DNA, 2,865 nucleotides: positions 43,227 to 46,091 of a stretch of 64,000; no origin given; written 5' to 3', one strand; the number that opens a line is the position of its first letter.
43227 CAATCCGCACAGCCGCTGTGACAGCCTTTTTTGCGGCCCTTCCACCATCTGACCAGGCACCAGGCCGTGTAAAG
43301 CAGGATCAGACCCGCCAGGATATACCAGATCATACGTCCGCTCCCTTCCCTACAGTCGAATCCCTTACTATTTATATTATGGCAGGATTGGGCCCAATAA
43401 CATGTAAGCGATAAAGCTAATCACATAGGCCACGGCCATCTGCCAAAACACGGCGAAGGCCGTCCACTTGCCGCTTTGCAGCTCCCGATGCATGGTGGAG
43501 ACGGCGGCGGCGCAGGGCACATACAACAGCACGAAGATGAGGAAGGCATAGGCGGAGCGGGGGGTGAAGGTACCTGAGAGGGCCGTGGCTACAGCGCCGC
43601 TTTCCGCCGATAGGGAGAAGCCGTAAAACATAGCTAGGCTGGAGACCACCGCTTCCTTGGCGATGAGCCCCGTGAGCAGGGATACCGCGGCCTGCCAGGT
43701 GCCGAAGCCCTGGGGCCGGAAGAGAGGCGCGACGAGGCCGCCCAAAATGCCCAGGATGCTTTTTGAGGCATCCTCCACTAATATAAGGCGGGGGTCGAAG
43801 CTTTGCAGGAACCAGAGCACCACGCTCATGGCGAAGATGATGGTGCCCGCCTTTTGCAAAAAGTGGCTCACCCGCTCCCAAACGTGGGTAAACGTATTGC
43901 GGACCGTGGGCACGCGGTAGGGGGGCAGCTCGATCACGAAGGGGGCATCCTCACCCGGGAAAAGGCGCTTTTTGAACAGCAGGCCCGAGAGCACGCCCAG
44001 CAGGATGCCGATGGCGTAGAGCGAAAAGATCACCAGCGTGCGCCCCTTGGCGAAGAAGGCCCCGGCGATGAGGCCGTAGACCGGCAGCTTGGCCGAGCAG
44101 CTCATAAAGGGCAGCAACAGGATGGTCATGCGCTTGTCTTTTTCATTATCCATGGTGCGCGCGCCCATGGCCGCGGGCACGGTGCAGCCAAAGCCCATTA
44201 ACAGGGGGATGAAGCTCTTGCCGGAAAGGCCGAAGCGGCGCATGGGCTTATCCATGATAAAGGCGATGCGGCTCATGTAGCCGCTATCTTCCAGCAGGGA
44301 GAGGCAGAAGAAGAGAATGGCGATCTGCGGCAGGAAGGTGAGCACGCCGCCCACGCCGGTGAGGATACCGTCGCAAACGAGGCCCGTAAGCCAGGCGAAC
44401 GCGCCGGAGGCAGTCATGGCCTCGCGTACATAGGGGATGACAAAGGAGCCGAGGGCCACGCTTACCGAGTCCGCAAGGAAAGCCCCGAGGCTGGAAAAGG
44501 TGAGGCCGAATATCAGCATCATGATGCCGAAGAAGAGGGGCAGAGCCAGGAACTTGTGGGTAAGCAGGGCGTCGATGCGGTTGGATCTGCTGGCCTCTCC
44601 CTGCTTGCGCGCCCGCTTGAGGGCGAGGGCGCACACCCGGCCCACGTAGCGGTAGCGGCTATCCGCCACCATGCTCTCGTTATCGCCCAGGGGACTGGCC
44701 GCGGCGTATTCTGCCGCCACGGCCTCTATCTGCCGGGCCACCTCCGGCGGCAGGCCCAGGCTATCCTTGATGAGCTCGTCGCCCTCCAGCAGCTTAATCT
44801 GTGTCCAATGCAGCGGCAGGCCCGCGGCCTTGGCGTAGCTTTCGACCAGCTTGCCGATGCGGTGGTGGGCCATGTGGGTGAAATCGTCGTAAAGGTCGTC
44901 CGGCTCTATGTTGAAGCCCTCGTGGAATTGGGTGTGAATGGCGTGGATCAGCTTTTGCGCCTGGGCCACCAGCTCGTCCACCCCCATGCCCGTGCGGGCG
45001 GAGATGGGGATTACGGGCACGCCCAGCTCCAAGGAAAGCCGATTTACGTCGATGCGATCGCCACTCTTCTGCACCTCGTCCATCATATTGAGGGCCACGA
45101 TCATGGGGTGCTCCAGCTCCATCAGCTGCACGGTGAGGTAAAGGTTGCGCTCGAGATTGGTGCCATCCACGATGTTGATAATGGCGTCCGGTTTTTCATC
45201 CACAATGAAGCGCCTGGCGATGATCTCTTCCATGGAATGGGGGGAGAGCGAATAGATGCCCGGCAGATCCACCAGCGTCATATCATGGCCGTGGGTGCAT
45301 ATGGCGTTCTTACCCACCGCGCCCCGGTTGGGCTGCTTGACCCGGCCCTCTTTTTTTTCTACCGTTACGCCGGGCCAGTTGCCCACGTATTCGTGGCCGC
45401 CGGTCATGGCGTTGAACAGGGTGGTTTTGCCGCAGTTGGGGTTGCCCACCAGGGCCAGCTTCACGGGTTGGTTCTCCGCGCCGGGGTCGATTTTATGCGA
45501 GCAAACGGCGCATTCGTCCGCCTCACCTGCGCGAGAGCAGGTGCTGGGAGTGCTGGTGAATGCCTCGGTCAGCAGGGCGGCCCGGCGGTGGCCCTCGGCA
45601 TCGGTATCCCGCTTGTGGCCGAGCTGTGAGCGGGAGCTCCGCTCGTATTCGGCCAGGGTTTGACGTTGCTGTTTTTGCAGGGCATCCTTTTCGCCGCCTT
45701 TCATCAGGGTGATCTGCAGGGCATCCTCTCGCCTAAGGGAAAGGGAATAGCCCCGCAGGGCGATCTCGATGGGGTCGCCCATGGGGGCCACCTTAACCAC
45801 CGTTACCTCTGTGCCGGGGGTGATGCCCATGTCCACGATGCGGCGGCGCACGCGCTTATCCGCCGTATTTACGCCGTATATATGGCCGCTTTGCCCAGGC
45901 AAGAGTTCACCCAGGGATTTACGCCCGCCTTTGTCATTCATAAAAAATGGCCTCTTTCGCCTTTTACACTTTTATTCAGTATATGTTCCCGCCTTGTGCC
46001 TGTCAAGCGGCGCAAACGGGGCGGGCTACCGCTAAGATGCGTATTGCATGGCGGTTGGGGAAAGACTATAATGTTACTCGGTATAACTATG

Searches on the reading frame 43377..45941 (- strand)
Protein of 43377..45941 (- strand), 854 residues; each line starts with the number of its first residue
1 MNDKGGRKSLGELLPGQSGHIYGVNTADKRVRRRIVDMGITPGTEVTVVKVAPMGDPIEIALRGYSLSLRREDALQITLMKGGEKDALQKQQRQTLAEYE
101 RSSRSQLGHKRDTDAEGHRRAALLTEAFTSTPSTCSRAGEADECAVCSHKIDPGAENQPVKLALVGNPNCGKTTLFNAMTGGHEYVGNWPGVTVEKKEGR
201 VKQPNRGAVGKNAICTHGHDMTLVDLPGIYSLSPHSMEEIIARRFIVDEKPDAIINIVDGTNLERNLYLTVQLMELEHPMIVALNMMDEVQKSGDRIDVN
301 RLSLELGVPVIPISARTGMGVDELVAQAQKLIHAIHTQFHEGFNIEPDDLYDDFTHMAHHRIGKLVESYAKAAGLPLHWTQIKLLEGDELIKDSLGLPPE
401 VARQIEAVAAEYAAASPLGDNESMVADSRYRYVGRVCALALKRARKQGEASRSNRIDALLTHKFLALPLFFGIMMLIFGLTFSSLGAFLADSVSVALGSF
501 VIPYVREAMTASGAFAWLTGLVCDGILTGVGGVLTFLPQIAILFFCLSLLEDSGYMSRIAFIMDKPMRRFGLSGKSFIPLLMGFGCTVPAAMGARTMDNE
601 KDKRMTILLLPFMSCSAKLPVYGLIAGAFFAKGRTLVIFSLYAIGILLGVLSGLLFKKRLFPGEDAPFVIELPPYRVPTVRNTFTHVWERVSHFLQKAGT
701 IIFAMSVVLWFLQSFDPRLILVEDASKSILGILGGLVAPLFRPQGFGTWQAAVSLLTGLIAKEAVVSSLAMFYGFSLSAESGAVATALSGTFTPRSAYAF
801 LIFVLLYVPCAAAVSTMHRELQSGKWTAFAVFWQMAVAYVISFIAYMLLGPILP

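Call 45: search_protein_families(library=pfam, proteins=[window:43377-45941:-], max_evalue=0.0001)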
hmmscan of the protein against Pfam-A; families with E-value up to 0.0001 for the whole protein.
window:43377-45941:- (854 aa): 6 families
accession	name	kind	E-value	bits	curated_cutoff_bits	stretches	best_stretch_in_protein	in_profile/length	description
PF02421.24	FeoB_N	-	9.1e-64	214.1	27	1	161-327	2-155/156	Ferrous iron transport protein B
PF07670.19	Gate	-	2.3e-39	134.5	29.6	2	533-629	1-104/104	Nucleoside recognition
PF07664.17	FeoB_C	-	6e-22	77.6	26.6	1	638-690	1-54/54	Ferrous iron transport protein B C terminus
PF04023.20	FeoA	-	1.1e-19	70.7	23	1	9-78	2-71/74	FeoA domain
PF01926.29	MMR_HSR1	-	9e-19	68.1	21.9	1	162-285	2-112/113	50S ribosome-binding GTPase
PF17910.6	FeoB_Cyto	-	2.8e-12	47.3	23.4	1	351-441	1-89/90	FeoB cytosolic helical domain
